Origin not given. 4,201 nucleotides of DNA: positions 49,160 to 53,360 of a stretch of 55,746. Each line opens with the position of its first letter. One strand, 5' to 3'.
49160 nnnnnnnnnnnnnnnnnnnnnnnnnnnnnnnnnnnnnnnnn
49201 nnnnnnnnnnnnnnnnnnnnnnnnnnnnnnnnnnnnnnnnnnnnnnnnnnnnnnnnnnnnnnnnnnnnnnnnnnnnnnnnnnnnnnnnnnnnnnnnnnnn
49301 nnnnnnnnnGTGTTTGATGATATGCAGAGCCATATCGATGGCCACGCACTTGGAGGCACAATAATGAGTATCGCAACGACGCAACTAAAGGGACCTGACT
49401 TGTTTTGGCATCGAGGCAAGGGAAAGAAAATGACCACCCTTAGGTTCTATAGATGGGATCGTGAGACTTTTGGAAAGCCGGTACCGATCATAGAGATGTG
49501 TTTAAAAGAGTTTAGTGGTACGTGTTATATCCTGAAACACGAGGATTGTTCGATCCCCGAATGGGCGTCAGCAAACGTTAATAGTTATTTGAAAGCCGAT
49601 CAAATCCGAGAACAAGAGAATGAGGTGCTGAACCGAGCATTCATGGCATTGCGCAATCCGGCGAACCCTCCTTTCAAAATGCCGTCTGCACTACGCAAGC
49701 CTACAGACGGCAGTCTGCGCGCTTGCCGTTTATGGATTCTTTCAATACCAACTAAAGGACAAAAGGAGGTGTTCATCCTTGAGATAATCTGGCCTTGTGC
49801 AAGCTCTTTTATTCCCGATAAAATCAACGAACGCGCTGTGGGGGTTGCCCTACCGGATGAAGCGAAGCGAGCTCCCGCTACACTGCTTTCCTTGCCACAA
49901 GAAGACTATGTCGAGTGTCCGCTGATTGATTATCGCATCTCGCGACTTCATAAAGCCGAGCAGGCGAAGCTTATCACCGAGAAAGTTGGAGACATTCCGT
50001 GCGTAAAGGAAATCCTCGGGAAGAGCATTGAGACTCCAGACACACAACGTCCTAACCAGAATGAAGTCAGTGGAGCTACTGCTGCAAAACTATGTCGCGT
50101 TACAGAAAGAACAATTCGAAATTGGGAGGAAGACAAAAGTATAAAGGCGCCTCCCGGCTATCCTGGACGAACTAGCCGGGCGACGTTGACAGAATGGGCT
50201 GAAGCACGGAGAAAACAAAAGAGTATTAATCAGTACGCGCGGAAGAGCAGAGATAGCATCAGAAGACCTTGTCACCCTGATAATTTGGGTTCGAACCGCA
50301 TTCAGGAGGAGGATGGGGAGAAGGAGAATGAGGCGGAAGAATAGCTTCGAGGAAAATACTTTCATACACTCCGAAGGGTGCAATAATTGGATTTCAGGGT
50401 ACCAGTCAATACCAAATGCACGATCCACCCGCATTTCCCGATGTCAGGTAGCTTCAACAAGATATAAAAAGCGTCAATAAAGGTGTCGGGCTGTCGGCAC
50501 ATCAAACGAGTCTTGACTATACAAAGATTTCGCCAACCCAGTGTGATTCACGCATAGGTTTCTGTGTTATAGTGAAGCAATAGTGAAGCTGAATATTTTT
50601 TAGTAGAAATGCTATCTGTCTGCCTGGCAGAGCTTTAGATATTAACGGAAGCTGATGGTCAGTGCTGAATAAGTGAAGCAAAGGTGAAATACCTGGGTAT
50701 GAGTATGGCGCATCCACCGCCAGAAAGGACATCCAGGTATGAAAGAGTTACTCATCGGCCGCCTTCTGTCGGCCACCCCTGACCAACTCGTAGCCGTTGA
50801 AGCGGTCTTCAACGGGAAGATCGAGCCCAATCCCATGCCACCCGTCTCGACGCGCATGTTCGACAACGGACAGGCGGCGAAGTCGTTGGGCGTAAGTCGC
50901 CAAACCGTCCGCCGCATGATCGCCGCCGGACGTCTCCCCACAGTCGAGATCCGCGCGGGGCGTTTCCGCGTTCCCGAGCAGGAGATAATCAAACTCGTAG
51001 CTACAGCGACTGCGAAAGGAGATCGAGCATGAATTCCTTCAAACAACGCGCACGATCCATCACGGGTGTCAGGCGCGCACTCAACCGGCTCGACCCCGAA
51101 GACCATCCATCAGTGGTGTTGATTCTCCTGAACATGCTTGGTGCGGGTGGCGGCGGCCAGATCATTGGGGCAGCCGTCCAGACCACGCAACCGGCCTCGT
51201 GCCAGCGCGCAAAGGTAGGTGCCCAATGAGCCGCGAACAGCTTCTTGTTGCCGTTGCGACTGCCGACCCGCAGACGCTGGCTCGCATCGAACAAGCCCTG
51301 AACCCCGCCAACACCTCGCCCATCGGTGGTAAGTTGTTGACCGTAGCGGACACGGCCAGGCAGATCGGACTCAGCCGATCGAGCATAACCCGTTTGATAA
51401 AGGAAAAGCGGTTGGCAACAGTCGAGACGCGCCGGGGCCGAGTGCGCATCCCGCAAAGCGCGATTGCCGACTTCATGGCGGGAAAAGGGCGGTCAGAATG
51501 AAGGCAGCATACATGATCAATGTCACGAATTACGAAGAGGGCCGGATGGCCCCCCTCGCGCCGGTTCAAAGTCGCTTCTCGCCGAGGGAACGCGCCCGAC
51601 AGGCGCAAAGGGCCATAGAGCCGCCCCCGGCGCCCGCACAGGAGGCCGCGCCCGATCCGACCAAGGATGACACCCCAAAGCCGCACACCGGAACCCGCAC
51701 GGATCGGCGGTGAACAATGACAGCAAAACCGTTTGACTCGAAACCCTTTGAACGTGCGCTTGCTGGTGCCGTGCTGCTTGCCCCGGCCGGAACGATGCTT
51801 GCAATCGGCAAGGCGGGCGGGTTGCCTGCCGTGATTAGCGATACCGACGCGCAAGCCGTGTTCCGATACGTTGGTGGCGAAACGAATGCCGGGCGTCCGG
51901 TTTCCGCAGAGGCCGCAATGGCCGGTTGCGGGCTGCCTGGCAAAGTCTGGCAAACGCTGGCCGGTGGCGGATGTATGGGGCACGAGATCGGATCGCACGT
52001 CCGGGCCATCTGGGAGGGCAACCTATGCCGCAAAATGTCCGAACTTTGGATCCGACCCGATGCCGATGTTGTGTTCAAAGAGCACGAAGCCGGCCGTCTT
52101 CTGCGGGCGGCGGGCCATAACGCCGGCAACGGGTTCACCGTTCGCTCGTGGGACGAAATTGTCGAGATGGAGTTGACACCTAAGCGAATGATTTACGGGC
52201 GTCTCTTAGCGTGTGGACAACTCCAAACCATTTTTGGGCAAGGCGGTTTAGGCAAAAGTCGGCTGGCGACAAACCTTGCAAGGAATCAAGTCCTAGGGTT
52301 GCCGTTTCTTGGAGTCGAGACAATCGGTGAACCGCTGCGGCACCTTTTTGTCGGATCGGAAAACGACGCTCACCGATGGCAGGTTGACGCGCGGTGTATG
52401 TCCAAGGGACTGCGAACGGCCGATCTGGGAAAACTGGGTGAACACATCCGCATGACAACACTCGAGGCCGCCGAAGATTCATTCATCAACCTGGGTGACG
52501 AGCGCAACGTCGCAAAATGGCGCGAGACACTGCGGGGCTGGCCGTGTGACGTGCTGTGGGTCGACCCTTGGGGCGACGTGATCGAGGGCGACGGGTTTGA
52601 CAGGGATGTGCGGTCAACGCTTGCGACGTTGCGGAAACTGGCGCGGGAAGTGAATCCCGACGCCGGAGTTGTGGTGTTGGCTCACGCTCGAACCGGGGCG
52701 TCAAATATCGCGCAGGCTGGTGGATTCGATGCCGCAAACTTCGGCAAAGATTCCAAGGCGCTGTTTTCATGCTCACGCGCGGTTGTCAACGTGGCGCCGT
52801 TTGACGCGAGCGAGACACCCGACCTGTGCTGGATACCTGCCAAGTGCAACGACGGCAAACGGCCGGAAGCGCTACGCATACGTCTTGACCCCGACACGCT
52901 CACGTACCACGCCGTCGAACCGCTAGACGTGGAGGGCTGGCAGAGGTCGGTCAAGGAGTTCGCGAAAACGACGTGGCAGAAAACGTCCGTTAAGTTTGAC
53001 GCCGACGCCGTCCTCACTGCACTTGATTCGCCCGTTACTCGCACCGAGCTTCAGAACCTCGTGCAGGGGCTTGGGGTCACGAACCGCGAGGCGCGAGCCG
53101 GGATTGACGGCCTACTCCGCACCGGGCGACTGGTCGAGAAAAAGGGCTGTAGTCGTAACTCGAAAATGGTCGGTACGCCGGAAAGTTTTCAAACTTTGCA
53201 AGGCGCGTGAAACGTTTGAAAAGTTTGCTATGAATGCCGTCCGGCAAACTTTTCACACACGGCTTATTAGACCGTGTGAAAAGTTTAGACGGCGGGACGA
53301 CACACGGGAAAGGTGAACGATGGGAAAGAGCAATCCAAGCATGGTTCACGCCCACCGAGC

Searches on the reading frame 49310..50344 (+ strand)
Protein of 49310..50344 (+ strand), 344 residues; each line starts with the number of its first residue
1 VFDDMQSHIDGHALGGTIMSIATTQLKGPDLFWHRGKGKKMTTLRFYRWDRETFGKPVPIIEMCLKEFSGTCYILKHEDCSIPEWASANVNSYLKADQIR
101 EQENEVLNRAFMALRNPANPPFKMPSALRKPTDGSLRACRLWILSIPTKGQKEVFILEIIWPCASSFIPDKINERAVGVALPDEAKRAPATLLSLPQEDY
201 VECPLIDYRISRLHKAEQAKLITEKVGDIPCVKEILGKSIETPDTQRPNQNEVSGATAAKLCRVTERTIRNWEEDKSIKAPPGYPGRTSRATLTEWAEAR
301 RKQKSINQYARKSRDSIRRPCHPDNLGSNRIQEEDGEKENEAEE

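Call 8: search_protein_families(library=padloc, proteins=[window:49310-50344:+], max_evalue=0.00001)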
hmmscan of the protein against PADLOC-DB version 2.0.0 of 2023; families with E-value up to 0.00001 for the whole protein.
window:49310-50344:+ (344 aa): 0 families

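Call 9: search_protein_families(library=pfam, proteins=[window:49310-50344:+], max_evalue=0.001)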
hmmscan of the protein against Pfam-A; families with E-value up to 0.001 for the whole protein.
window:49310-50344:+ (344 aa): 1 family
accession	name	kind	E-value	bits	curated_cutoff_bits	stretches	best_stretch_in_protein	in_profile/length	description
PF00376.29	MerR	-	0.00057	20.1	28.2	1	258-281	5-28/38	MerR family regulatory protein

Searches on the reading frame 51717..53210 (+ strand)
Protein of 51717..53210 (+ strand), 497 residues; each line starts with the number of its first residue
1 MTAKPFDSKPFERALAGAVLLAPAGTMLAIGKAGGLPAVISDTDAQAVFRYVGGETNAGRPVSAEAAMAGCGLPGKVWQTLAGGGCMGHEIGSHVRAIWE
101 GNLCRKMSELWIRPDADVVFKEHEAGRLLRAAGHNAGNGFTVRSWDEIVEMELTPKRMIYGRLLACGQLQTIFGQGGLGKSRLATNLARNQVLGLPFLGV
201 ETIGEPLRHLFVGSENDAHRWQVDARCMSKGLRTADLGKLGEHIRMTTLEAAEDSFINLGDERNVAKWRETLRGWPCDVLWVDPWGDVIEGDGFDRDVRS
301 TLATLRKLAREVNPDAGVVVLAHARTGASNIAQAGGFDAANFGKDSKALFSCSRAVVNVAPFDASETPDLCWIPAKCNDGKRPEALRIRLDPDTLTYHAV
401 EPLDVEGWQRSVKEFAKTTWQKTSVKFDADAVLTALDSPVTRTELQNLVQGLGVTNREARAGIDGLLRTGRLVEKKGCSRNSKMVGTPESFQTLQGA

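Call 8: search_protein_families(library=padloc, proteins=[window:51717-53210:+], max_evalue=0.00001)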
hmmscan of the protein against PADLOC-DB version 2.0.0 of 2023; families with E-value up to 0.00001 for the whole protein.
window:51717-53210:+ (497 aa): 0 families

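Call 9: search_protein_families(library=pfam, proteins=[window:51717-53210:+], max_evalue=0.001)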
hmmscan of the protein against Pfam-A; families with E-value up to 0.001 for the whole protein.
window:51717-53210:+ (497 aa): 1 family
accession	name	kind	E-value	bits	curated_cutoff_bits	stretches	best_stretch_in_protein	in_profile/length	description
PF13481.12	AAA_25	-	2.3e-13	50.7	27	1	149-326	15-192/195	AAA domain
